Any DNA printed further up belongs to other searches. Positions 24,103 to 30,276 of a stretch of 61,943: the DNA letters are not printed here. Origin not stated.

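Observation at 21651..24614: VirB2/TrbC-like pilin module duplicated and fused to two different giant ectodomains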

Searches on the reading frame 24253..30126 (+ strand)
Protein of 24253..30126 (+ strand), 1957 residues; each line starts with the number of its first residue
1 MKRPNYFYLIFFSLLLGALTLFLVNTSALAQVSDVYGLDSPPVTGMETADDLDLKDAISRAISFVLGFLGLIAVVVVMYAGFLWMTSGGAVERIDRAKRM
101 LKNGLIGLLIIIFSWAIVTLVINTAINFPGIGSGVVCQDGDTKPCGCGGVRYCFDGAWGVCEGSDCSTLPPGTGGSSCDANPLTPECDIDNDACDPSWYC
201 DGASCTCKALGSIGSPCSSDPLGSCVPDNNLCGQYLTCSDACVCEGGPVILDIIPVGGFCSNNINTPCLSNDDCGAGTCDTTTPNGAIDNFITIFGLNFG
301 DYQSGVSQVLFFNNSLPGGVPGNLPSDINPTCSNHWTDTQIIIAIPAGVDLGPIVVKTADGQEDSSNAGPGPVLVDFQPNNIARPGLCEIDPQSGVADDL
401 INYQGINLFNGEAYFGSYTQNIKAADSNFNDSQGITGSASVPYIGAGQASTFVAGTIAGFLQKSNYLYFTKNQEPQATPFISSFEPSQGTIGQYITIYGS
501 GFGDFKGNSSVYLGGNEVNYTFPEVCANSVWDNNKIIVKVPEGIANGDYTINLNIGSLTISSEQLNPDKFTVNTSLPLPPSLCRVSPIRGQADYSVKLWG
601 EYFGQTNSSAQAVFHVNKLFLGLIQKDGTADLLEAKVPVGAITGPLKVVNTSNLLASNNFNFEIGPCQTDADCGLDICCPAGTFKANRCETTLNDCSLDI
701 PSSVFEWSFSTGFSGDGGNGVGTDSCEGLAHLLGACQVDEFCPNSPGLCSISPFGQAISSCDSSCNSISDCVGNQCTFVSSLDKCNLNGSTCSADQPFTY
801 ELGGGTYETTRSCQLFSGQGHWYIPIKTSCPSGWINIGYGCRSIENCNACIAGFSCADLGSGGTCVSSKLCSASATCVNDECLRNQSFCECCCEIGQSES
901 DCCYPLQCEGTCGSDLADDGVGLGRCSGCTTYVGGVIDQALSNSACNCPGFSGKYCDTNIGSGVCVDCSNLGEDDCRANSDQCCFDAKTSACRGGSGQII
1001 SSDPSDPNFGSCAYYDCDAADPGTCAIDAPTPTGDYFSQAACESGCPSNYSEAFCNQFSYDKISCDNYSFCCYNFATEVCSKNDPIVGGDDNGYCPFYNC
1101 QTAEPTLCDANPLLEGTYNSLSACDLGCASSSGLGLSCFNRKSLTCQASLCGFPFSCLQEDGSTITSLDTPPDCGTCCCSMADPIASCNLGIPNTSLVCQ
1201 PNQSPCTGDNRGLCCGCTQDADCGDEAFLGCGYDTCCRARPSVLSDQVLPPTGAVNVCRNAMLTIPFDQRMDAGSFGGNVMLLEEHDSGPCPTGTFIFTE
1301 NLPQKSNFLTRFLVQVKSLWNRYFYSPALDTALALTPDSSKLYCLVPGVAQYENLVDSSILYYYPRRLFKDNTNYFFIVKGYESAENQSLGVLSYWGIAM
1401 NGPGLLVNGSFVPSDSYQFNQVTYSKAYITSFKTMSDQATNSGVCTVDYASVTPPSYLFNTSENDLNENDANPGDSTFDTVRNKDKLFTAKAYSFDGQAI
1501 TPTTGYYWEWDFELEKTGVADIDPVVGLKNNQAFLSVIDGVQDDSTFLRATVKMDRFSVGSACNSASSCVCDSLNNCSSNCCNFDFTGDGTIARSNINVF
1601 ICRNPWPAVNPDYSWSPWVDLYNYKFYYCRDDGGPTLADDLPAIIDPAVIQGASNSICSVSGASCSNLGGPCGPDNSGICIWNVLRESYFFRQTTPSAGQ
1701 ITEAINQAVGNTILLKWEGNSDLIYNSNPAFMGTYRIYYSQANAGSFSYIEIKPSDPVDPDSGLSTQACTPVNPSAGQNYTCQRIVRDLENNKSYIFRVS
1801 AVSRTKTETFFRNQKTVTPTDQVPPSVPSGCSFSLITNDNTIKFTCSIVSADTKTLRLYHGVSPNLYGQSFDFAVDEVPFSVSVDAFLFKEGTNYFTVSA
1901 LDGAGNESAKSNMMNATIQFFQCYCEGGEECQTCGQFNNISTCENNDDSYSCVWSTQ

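Call 6: search_protein_families(library=pfam, proteins=[window:24253-30126:+], max_evalue=0.1)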
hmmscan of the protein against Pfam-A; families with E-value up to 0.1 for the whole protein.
window:24253-30126:+ (1957 aa): 5 families
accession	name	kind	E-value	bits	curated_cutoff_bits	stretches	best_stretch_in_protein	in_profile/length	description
PF01833.30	TIG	-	4.4e-11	43.1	20.9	1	479-566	1-78/84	IPT/TIG domain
PF18895.5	T4SS_pilin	-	1.8e-06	28.4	26.6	1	56-121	7-71/71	Type IV secretion system pilin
PF04956.18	TrbC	-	0.00026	21.6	27.9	1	11-120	11-97/98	TrbC/VIRB2 pilin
PF19077.6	Big_13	-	0.016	16.1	27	1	1835-1914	22-96/102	Bacterial Ig-like domain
PF13205.12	Big_5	-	0.043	15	23.6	0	1247-1295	9-57/105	Bacterial Ig-like domain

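Call 70: search_protein_families(library=ncbifam, proteins=[window:24253-30123:+], max_evalue=0.01)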
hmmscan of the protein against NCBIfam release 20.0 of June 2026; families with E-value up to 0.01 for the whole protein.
window:24253-30123:+ (1957 aa): 1 family
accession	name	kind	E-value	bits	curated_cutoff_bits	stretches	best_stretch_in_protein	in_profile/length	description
NF045849.1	ICE_MMCAP2_0565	equivalog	1.2e-07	31.3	40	1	56-124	11-79/80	Mbov_0395 family pilin-like conjugal transfer protein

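Call 71: search_solved_structures(query=window:24253-30123:+, max_evalue=0.01)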
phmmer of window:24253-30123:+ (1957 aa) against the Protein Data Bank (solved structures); distinct sequences matched with E-value up to 0.01: 0.

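Call 90: find_related_loci(query=A5, collection=genome_contigs, flank=6000)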
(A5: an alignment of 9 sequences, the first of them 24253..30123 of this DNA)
Query A5 (1957 aa) in genome_contigs; peptide patterns used: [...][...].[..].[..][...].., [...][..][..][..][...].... (x = any residue, [..] = any of these).
599 stretches matched a pattern (row limit reached: there are more); 581 encode a relative of the query (tblastn E <= 1e-3); the best 80 are kept; 78 distinct loci.
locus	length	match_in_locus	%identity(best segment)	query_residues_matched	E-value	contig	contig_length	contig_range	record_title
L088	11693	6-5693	44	69-1920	0e+0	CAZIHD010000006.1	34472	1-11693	MAG TPA_asm: uncultured Gammaproteobacteria bacterium isolate SRP089250_co1_144 genome assembly, contig: NODE_1790_lengt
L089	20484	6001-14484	46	53-1918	0e+0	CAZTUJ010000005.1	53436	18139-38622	MAG TPA_asm: uncultured Gammaproteobacteria bacterium isolate SRP272421_co2_96 genome assembly, contig: NODE_991_length_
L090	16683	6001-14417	42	8-1914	0e+0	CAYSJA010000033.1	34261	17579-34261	MAG TPA_asm: uncultured Gammaproteobacteria bacterium isolate SRP067234_co1_274 genome assembly, contig: k99_784287, who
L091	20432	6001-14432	43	5-1924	0e+0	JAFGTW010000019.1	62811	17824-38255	MAG: Patescibacteria group bacterium isolate ZodW_maxbin.059 k87_5811180, whole genome shotgun sequence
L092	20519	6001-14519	43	1-1926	0e+0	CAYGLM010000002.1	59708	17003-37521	MAG TPA_asm: uncultured Gammaproteobacteria bacterium isolate ERP113451_co4_283 genome assembly, contig: NODE_114_length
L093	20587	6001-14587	46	1-1911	0e+0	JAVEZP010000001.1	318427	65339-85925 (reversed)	MAG: Patescibacteria group bacterium isolate BF4_68 NODE_35_length_318427_cov_32.135375_Biofilm4, whole genome shotgun s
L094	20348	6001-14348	41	2-1914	0e+0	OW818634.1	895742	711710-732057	metagenome genome assembly, chromosome: 1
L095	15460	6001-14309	42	9-1915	0e+0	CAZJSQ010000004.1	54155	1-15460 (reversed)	MAG TPA_asm: uncultured Gammaproteobacteria bacterium isolate SRP178699_co1_232 genome assembly, contig: NODE_516_length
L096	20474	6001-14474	42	2-1914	0e+0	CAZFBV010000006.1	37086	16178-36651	MAG TPA_asm: uncultured Gammaproteobacteria bacterium isolate SRP170004_co1_568 genome assembly, contig: NODE_1525_lengt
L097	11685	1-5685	41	19-1915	0e+0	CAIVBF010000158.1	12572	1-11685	uncultured bacterium isolate MJ-2014-D6_bin-244 genome assembly, contig: bin-244:158/170, whole genome shotgun sequence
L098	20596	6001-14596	41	2-1922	0e+0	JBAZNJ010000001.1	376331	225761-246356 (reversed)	MAG: Patescibacteria group bacterium isolate SO_2017_LW4_64 scaffold_72_c1_LW137-91_2017, whole genome shotgun sequence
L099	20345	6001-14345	42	53-1914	0e+0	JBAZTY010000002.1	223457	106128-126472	MAG: Patescibacteria group bacterium isolate SO_2017_GW1_214 NODE_441_length_223457_cov_2.688940_OW334_2017, whole genom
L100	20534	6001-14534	39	19-1914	0e+0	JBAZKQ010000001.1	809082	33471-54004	MAG: Patescibacteria group bacterium isolate SO_2017_LW4_148 scaffold_12_c1_LW137-91_2017, whole genome shotgun sequence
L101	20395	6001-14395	42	8-1919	0e+0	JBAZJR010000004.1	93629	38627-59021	MAG: Patescibacteria group bacterium isolate SO_2017_LW4_124 scaffold_731_c1_LW137-91_2017, whole genome shotgun sequenc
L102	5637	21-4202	46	560-1911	0e+0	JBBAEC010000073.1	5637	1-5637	MAG: Balneolaceae bacterium isolate SO_2017_LW2_144 scaffold_30604_c1_LW138R_2017, whole genome shotgun sequence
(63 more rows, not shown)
